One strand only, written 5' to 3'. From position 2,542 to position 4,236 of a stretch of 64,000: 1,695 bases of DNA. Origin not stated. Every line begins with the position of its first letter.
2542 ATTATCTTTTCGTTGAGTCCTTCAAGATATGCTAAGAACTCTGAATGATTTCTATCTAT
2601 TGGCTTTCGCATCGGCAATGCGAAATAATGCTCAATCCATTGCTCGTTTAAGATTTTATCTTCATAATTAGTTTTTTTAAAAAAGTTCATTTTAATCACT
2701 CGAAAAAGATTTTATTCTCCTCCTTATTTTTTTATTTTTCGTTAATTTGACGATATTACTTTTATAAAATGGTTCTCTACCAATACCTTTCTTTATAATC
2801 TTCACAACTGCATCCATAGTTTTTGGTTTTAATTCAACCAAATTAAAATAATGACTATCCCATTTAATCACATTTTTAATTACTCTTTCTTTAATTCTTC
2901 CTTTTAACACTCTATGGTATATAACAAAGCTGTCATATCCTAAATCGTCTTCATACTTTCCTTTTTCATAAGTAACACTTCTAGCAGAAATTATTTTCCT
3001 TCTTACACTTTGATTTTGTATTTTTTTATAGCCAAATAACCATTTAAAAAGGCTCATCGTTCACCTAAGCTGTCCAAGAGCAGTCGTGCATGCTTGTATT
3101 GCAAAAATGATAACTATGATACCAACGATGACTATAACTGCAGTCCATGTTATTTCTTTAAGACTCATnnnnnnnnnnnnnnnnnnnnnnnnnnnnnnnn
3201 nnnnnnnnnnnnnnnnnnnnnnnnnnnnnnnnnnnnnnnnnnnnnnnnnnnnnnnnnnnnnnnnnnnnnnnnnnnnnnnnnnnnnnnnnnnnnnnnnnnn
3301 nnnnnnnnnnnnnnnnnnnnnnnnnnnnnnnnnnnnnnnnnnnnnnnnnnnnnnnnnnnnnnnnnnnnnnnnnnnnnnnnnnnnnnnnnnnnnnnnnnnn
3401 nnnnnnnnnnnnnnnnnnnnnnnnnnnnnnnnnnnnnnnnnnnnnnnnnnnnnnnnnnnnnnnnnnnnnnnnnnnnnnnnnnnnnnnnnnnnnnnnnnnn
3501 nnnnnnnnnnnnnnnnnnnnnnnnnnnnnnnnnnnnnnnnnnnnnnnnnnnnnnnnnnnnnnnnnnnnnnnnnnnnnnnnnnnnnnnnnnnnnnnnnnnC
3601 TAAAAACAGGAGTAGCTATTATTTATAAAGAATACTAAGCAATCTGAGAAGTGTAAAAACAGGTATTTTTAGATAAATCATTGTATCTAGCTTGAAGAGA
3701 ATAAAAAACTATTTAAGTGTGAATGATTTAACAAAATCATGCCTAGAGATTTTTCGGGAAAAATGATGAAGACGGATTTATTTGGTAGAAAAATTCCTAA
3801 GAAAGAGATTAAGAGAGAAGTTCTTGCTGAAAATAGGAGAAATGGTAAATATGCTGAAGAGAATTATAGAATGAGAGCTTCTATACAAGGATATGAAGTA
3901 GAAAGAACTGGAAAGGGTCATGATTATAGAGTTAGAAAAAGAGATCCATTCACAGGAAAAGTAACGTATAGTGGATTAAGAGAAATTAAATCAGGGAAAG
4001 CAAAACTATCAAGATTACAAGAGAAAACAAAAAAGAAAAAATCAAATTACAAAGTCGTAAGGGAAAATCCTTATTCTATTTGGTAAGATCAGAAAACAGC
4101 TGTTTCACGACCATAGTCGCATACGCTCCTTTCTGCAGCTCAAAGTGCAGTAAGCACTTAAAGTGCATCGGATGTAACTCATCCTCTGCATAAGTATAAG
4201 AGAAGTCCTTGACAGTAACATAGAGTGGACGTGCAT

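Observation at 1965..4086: Tightly overlapping four-gene cassette of unknown function, divergent from a small nuclease-like gene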

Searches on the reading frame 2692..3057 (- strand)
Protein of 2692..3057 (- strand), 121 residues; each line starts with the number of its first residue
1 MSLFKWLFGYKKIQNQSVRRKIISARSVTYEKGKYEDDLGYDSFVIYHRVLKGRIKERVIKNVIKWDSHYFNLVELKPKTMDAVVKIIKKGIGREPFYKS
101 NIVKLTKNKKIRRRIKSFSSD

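Call 3: search_protein_families(library=pfam, proteins=[window:2692-3057:-], max_evalue=1)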
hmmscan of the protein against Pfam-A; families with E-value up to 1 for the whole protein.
window:2692-3057:- (121 aa): 0 families

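Call 4: search_protein_families(library=padloc, proteins=[window:2692-3057:-], max_evalue=1)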
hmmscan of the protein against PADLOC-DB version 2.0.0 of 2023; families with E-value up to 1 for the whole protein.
window:2692-3057:- (121 aa): 0 families

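Call 5: search_protein_families(library=phrogs, proteins=[window:2692-3057:-], max_evalue=1)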
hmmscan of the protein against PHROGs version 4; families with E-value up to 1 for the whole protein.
window:2692-3057:- (121 aa): 2 families
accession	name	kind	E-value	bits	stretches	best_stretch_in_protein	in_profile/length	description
phrog_31649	-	unknown function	0.2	12.5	1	21-75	67-121/129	-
phrog_28845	-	unknown function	0.52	11.7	1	41-79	34-71/84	-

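Call 11: search_protein_families(library=ncbifam, proteins=[window:2692-3057:-], max_evalue=1)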
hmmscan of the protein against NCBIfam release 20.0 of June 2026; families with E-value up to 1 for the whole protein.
window:2692-3057:- (121 aa): 0 families

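Call 54: search_protein_representatives(protein=window:2695-3057:-)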
Query: 121 residues. Proteins with E-value up to 0.001 (for the whole library): 9; up to 1e-10: 4; up to 1e-30: 2. The best 9 are listed.
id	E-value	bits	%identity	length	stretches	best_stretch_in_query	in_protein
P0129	4.8e-70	249.1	98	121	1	1-121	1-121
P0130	3.0e-32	127.3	61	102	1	25-120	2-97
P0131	9.1e-17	77.4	44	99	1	26-110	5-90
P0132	6.7e-15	71.4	47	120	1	22-110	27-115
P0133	9.2e-06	41.9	32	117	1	2-115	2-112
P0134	2.5e-05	40.5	27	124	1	14-112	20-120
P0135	5.9e-05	39.3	38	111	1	30-90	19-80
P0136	7.7e-05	38.9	30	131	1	2-90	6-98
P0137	1.8e-04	37.7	29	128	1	6-109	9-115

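Call 56: find_encoding_contigs(protein=P0130, flank=6000)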
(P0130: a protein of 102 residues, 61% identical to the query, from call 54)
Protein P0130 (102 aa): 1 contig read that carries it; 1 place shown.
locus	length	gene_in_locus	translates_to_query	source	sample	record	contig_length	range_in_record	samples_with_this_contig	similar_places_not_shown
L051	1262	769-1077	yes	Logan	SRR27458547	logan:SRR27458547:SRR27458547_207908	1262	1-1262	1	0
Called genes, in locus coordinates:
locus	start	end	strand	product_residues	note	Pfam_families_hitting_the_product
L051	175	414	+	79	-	-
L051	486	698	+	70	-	-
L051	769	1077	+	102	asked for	-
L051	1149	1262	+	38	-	?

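Call 57: find_encoding_contigs(protein=P0132, flank=6000)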
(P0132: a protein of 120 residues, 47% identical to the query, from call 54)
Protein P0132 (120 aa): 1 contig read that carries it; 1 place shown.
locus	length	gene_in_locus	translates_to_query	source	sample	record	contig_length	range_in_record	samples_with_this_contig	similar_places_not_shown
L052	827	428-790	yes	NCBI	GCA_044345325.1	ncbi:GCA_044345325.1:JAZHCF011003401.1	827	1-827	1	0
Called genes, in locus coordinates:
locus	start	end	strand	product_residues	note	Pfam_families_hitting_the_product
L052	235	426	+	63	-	-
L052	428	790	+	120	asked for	-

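Call 58: find_encoding_contigs(protein=P0131, flank=6000)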
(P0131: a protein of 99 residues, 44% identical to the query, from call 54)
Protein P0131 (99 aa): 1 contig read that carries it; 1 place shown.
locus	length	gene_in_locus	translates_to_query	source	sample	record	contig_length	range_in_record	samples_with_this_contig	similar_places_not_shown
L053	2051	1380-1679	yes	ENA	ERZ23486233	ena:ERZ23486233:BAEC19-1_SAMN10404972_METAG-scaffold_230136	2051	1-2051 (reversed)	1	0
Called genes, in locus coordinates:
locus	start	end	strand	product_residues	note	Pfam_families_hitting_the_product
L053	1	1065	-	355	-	?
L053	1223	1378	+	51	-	-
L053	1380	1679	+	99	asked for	-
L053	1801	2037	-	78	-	-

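Call 59: find_encoding_contigs(protein=P0133, flank=6000)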
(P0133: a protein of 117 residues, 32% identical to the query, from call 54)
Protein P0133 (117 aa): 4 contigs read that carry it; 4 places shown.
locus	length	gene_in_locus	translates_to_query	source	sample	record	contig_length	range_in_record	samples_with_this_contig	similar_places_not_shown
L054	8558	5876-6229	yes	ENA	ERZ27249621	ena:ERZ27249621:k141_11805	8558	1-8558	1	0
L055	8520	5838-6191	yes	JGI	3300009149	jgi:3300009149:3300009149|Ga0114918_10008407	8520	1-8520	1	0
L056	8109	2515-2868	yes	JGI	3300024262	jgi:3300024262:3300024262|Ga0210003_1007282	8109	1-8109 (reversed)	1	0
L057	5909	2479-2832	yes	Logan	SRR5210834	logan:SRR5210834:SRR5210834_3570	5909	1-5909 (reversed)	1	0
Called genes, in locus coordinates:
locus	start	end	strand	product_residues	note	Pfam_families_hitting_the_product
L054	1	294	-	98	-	?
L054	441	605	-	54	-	-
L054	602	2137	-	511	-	PF08706:D5_N, PF19263:DUF5906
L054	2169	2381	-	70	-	-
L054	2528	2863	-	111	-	-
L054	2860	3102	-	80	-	-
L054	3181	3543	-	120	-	-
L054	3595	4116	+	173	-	-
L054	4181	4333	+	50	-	-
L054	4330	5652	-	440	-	PF00589:Phage_integrase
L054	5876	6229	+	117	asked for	-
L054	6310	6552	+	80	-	-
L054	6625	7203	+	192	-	-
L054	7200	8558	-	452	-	?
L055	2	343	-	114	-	?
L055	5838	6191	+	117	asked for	-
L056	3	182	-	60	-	?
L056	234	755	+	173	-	-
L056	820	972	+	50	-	-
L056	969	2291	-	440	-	PF00589:Phage_integrase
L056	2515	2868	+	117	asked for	-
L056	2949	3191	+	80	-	-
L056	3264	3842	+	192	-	-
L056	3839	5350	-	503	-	-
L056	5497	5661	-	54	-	-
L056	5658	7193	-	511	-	PF08706:D5_N, PF19263:DUF5906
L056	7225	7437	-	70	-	-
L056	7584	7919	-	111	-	-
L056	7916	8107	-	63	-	?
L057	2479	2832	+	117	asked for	-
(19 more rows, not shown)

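Call 61: find_encoding_contigs(protein=P0136, flank=8000, max_places=3)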
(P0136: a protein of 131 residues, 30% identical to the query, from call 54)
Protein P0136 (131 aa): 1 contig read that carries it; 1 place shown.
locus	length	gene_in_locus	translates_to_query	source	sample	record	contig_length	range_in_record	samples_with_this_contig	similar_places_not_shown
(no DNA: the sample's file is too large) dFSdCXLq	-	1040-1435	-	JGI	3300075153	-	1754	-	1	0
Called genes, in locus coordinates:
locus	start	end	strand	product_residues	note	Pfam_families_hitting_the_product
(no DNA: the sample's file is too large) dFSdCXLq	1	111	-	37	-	?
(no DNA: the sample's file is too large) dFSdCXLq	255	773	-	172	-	-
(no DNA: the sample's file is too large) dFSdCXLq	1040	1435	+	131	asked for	-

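Call 62: find_encoding_contigs(protein=P0137, flank=8000, max_places=3)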
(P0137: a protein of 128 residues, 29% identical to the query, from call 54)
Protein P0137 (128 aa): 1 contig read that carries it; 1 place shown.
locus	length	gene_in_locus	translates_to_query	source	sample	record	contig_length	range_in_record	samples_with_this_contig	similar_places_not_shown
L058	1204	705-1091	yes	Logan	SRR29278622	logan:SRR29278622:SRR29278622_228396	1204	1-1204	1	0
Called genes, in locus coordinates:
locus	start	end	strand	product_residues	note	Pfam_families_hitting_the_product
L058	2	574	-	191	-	?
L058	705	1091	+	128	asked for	-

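Call 63: find_encoding_contigs(protein=P0134, flank=8000, max_places=3)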
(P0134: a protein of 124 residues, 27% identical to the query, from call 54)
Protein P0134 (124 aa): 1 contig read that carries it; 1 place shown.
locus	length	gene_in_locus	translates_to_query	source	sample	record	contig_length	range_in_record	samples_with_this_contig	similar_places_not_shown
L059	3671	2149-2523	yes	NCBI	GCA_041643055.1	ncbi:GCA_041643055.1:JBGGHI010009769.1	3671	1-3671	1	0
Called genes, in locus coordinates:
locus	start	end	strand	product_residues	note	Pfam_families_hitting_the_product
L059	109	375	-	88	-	-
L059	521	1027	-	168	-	-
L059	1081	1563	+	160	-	-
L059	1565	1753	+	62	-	-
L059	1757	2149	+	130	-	PF00293:NUDIX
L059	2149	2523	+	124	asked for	-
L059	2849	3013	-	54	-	-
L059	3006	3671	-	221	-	?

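Call 80: search_protein_families(library=pfam, proteins=[L056:3842-5350:-, L056:234-752:+], max_evalue=0.01)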
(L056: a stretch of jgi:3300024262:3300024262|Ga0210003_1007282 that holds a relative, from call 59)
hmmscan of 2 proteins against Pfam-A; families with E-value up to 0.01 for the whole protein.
L056:3842-5350:- (503 aa): 2 families
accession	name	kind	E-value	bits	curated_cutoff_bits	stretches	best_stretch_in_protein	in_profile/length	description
PF17289.8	Terminase_6C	-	0.00043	20.7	22.6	1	332-482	1-151/155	Terminase RNaseH-like domain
PF03237.21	Terminase_6N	-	0.0034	17.5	22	1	113-219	3-114/215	Terminase large subunit, T4likevirus-type, N-terminal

L056:234-752:+ (173 aa): 2 families
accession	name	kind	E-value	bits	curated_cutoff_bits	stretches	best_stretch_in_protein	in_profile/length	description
PF03551.20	PadR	-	0.0037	17.7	27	0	122-141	55-74/75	Transcriptional regulator PadR-like family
PF13601.12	HTH_34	-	0.0045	17.6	27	1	117-149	46-78/80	Winged helix DNA-binding domain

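Call 81: search_solved_structures(query=A4, max_evalue=10, show_alignments=1)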
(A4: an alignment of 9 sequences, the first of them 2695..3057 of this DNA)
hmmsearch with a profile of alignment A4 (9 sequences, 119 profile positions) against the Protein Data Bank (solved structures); distinct sequences matched with E-value up to 10: 4.
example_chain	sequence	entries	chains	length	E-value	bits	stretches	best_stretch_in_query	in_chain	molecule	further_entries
5me0_Z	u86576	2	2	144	0.17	15.2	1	1-38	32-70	Translation initiation factor IF-3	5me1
6iqt_A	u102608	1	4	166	0.2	14.9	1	2-92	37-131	Cag pathogenicity island protein (Cag10)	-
6gjh_A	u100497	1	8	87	1.8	11.9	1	66-100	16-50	Heat shock protein beta-1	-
9ef3_A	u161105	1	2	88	1.8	11.8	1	66-100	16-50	Heat shock protein beta-1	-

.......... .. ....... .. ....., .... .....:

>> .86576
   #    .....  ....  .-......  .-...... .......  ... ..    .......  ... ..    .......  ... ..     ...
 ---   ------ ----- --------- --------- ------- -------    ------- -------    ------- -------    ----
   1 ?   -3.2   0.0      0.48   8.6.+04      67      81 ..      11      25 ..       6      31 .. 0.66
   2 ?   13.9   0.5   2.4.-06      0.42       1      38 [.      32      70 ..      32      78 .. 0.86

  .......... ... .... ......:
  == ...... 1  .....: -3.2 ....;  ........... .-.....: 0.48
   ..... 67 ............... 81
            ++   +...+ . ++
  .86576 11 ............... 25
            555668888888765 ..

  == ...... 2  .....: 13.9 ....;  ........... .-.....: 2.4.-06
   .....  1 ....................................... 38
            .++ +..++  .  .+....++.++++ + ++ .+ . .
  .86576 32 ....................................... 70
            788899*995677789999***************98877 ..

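Call 83: search_protein_families(library=phrogs, alignment_id=A4, max_evalue=0.01)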
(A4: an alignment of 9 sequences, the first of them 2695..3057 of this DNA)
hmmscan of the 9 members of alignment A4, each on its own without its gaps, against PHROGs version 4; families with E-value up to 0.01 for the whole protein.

A. member 1, window:2695-3057:- (121 aa): 0 families

B. families by the number of members that match (of 9 scanned): 0 families

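Call 93: search_protein_families(library=padloc, proteins=[L056:2515-2865:+], max_evalue=0.001)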
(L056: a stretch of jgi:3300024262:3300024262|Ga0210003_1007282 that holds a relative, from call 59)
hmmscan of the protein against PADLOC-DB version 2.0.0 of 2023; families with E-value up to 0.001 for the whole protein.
L056:2515-2865:+ (117 aa): 0 families

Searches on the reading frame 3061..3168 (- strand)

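Call 3: search_protein_families(library=pfam, proteins=[window:3061-3168:-], max_evalue=1)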
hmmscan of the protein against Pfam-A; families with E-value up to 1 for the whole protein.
window:3061-3168:- (35 aa): 2 families
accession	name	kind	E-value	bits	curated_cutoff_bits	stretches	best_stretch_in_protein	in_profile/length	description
PF15471.11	TMEM171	-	0.024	14.1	27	1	7-29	26-48/320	Transmembrane protein family 171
PF15106.11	TMEM156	-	0.45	10.2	27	1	3-25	173-195/226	TMEM156 protein family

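Call 4: search_protein_families(library=padloc, proteins=[window:3061-3168:-], max_evalue=1)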
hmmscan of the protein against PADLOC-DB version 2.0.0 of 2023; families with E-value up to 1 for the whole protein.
window:3061-3168:- (35 aa): 0 families

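Call 5: search_protein_families(library=phrogs, proteins=[window:3061-3168:-], max_evalue=1)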
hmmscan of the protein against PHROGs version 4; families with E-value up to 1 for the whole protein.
window:3061-3168:- (35 aa): 1 family
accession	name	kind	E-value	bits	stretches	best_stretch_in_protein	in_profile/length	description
phrog_18311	-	unknown function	0.19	12.6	1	4-30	28-54/59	-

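Call 11: search_protein_families(library=ncbifam, proteins=[window:3061-3168:-], max_evalue=1)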
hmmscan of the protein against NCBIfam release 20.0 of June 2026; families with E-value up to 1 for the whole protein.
window:3061-3168:- (35 aa): 0 families

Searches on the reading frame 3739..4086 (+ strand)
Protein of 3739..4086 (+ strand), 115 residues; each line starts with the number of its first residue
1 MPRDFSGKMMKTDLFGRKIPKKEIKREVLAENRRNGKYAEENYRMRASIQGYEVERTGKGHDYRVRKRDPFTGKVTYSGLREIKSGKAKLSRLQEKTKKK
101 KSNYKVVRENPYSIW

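Call 3: search_protein_families(library=pfam, proteins=[window:3739-4086:+], max_evalue=1)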
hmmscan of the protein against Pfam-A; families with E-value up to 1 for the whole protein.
window:3739-4086:+ (115 aa): 0 families

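Call 4: search_protein_families(library=padloc, proteins=[window:3739-4086:+], max_evalue=1)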
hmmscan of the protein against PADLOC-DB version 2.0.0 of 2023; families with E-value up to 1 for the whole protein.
window:3739-4086:+ (115 aa): 0 families

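Call 5: search_protein_families(library=phrogs, proteins=[window:3739-4086:+], max_evalue=1)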
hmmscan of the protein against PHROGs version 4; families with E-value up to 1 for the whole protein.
window:3739-4086:+ (115 aa): 0 families

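Call 11: search_protein_families(library=ncbifam, proteins=[window:3739-4086:+], max_evalue=1)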
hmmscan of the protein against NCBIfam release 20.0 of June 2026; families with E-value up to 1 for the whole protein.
window:3739-4086:+ (115 aa): 0 families

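Call 17: find_homologous_proteins(query=window:3739-4086:+, max_evalue=0.01)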
Query window:3739-4086:+ (115 aa): 143 proteins with E <= 0.01 among 150 candidates; the best 120 are listed.
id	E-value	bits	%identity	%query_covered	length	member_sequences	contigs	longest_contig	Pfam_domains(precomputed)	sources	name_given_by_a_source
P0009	4.7e-67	241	99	100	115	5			-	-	-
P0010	8.3e-48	180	73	97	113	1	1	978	-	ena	-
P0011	9.5e-48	179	73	97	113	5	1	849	-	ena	-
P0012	1.5e-47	179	72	97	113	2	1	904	-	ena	-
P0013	1.8e-47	178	71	97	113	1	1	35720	-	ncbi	-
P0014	2.9e-47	178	77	94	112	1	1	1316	-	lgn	-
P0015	3.3e-47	178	75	97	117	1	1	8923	-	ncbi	-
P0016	5.3e-47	177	75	96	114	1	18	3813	-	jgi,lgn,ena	-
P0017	5.7e-47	177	76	97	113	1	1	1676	-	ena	-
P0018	7.3e-47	176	71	97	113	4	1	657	-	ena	-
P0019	8.8e-47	176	73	97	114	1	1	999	-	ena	-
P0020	1.3e-46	176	73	100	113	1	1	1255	-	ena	-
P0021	3.2e-46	174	71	100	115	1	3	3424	-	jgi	jgi:hypothetical protein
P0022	3.3e-46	174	68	100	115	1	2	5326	-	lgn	-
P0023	3.4e-46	174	71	97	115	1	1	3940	-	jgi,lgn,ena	-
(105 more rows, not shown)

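Call 20: search_solved_structures(query=A1, max_evalue=10, show_alignments=3)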
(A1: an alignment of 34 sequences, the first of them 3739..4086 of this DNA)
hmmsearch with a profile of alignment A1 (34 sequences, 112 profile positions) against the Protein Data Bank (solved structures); distinct sequences matched with E-value up to 10: 0.

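Call 22: find_related_loci(query=A1, collection=genome_contigs, flank=4000)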
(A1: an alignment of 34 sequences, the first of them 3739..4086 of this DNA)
Query A1 (115 aa) in genome_contigs; peptide patterns used: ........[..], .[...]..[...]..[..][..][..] (x = any residue, [..] = any of these).
114 stretches matched a pattern; 30 encode a relative of the query (tblastn E <= 1e-3); 29 distinct loci.
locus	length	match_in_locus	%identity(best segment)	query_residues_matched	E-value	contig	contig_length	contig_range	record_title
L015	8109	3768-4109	73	1-115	6e-54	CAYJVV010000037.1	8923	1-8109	MAG TPA_asm: uncultured archaeon isolate ERP125453_co1_326 genome assembly, contig: NODE_9410_length_8923_cov_5.202075,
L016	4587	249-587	70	1-115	3e-53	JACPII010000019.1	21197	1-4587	MAG: Candidatus Woesearchaeota archaeon isolate NC_groundwater_436_Ag_B-0.1um_47_15 GD18-4_B1_scaffold_62135, whole geno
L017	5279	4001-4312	72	10-115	2e-48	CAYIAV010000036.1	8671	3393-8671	MAG TPA_asm: Candidatus Woesearchaeota archaeon isolate ERP119705_co1_735 genome assembly, contig: NODE_12021_length_867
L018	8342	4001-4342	67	1-115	1e-46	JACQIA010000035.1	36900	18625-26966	MAG: Candidatus Aenigmatarchaeota archaeon isolate NC_groundwater_1113_Ag_S-0.1um_37_102 S_p1_S3_coassembly_k141_770592,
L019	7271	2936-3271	68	3-112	2e-46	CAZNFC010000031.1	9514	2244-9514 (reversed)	MAG TPA_asm: uncultured Methanosarcinales archaeon isolate SRP193066_co2_421 genome assembly, contig: NODE_3738_length_9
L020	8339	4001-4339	73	1-115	3e-45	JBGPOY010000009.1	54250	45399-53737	MAG: Candidatus Nanoarchaeia archaeon isolate OBJ2_061818_050_27 k141_439311_length_54250_cov_10.0000, whole genome shot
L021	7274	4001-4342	62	1-115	7e-45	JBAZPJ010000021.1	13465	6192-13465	MAG: Candidatus Nanoarchaeia archaeon isolate SO_2017_SWC_27 scaffold_3812_c2_LP-4_2017, whole genome shotgun sequence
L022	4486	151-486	64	1-111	5e-38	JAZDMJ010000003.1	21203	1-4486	MAG: Candidatus Iainarchaeum archaeon isolate MEGAHIT-group-0.644 k141_48344, whole genome shotgun sequence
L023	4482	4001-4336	61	1-112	8e-36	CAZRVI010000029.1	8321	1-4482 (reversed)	MAG TPA_asm: Candidatus Woesearchaeota archaeon isolate binchicken_co19_483 genome assembly, contig: NODE_14974_length_8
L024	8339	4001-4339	57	1-112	7e-36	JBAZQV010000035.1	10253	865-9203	MAG: Candidatus Aenigmatarchaeota archaeon isolate SO_2017_SWC_7 scaffold_5642_c1_LP-4_2017, whole genome shotgun sequen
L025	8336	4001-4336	70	1-111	7e-36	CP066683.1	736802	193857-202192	MAG: Candidatus Woesearchaeota archaeon isolate NC_groundwater_85_Ag_S-0.1um_31_13 chromosome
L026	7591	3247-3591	59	1-115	2e-34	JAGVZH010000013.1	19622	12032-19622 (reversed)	Candidatus Woesearchaeota archaeon isolate RIFOXYD1_FULL_32_9 rifoxyd1_full_scaffold_976, whole genome shotgun sequence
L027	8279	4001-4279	65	21-112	3e-35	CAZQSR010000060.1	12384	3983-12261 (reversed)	MAG TPA_asm: uncultured Ignavibacteriaceae bacterium isolate binchicken_co190_329 genome assembly, contig: NODE_8347_len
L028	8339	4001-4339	72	1-115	1e-47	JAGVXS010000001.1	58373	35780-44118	Candidatus Woesearchaeota archaeon isolate RIFCSPHIGHO2_02_FULL_40_54 rifcsphigho2_02_scaffold_526, whole genome shotgun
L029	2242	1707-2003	61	13-112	1e-31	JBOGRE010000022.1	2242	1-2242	MAG: Nitrosarchaeum sp. isolate H1-B1_metabat2.bin.78 k127_1095846, whole genome shotgun sequence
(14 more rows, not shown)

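Call 31: search_protein_families(library=pfam, alignment_id=A2, max_evalue=0.001)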
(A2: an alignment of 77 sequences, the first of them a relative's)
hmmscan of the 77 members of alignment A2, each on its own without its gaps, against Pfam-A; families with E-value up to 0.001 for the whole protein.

A. member 1, L015:2284-3627:+ (448 aa): 1 family
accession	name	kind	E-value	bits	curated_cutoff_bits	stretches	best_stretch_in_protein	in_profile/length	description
PF00188.32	CAP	-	4.2e-07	31.3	21.1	1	315-433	2-105/117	Cysteine-rich secretory protein family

B. families by the number of members that match (of 77 scanned): 66 families (the first 25 are shown)
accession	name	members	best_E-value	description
PF13470.12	PIN_3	3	9.4e-19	PIN domain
PF01850.27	PIN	3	1.4e-05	PIN domain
PF01916.23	DS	1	8.8e-67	Deoxyhypusine synthase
PF00827.22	Ribosomal_L15e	1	1.5e-55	Ribosomal L15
PF05833.16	NFACT_N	1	5.6e-50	NFACT N-terminal and middle domains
PF00382.24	TFIIB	1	5.1e-49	Transcription factor TFIIB repeat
PF00009.33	GTP_EFTU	1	1.4e-48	Elongation factor Tu GTP binding domain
PF01988.24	VIT1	1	3.7e-42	VIT family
PF00136.26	DNA_pol_B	1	6.7e-42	DNA polymerase family B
PF01873.23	eIF-5_eIF-2B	1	4.2e-33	Domain found in IF2B/IF5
PF09969.14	DUF2203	1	1.1e-29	Uncharacterized conserved protein (DUF2203)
PF00535.33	Glycos_transf_2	1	1.6e-27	Glycosyl transferase family 2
PF03764.24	EFG_IV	1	1.7e-23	Elongation factor G, domain IV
PF01870.24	Hjc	1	3.8e-23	Archaeal holliday junction resolvase (hjc)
PF00679.30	EFG_C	1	2.3e-22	Elongation factor G C-terminus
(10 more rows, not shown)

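Call 42: find_related_loci(query=A1, collection=viral_contigs, flank=5000)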
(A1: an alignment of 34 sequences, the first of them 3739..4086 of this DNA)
Query A1 (115 aa) in viral_contigs; peptide patterns used: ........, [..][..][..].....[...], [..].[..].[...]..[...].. (x = any residue, [..] = any of these).
105 stretches matched a pattern, but none encodes a relative of the query by tblastn (E <= 1e-3).

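Call 71: predict_structure(alignment_id=A1)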
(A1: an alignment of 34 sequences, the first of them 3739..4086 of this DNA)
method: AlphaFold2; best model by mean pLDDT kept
length: 115 residues; sequences in the alignment: 34
mean_pLDDT: 87.3   pTM: 0.72
mean pLDDT of the five models: 87.3, 86.5, 85.3, 84.2, 80.8
residues with pLDDT >= 90: 66; 70-90: 43; 50-70: 4; < 50: 2
segments of 3 or more residues with pLDDT < 50: none
pLDDT, mean of each block of 10 residues (from residue 1): 74 82 89 90 91 90 93 94 90 94 91 51
secondary structure, 60 per line:
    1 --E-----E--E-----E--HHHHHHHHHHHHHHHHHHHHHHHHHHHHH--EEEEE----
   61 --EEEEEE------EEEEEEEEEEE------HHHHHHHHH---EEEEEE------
elements in order: H21-49 E52-56 E63-68 E75-85 H92-100 E104-109

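Call 74: fold_search(model_id=the predicted structure, library=pdb)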
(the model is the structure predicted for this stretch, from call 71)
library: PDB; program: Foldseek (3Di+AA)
matches with E <= 10: 413; with E <= 0.001: 0
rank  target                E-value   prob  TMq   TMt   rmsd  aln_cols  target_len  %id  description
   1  9qcc_Y                1.0e-02  1.00  0.55  0.18   3.2        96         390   17  Activated XauSPARDA filament assembly with bound dsDNA substrate (released 2025-12-17)
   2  9qcc_M                2.0e-02  1.00  0.55  0.18   6.0       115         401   15  Activated XauSPARDA filament assembly with bound dsDNA substrate (released 2025-12-17)
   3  9qcc_A                4.3e-02  1.00  0.59  0.18   3.3       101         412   16  Activated XauSPARDA filament assembly with bound dsDNA substrate (released 2025-12-17)
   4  9jt2_B                6.0e-02  0.97  0.52  0.16   6.1       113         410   18  substrate-bound NbaSPARDA complexes (released 2025-04-02)
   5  3p1z_B                6.8e-02  0.89  0.42  0.29  10.7       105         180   14  Crystal structure of the Aperopyrum pernix RNA splicing endonuclease (released 2011-08-10)
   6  9jsz_B                1.4e-01  0.99  0.56  0.18   3.5        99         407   19  active NbaSPARDA complexes (released 2025-04-02)
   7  6o8w_P                1.9e-01  0.15  0.21  0.19   9.2        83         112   18  Cryo-EM image reconstruction of the 70S Ribosome Enterococcus faecalis Class01 (released 2020-09-23)
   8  2cv8_B                2.2e-01  0.80  0.39  0.27   3.5        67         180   15  Crystal structure of tRNA-intron endonuclease from Sulfolobus tokodaii (released 2005-12-01)
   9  3iey_B                2.4e-01  0.69  0.42  0.33   6.6        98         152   15  Crystal Structure of the functional Nanoarchaeum equitans tRNA splicing endonuclease (released 2009-09-01)
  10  9iac_A                2.5e-01  0.10  0.17  0.09  11.3        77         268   16  Structure of the Argonaute-associated Cas4 family protein 1 (ACE1) from Microcystis aeruginosa (MaACE1) (released 2025-04-23)
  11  8fg6_B                3.5e-01  0.11  0.20  0.17   9.6        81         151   11  Design of amyloidogenic peptide traps (released 2024-03-20)
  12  5fro_B                4.6e-01  0.14  0.20  0.15   7.8        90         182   13  Crystal structure of the Prototype Foamy Virus (PFV) intasome in complex with magnesium and the INSTI XZ446 (compound  (released 2016-02-17)
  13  2zyz_A                4.9e-01  0.75  0.44  0.52   3.6        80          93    5  Pyrobaculum aerophilum splicing endonuclease (released 2009-06-23)
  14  2zyz_C                4.9e-01  0.75  0.43  0.50   3.6        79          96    5  Pyrobaculum aerophilum splicing endonuclease (released 2009-06-23)
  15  8a4b_A                5.2e-01  0.38  0.32  0.20   7.6        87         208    4  Structure of human Rep15:Rab3B_Q81L complex. (released 2022-08-10)
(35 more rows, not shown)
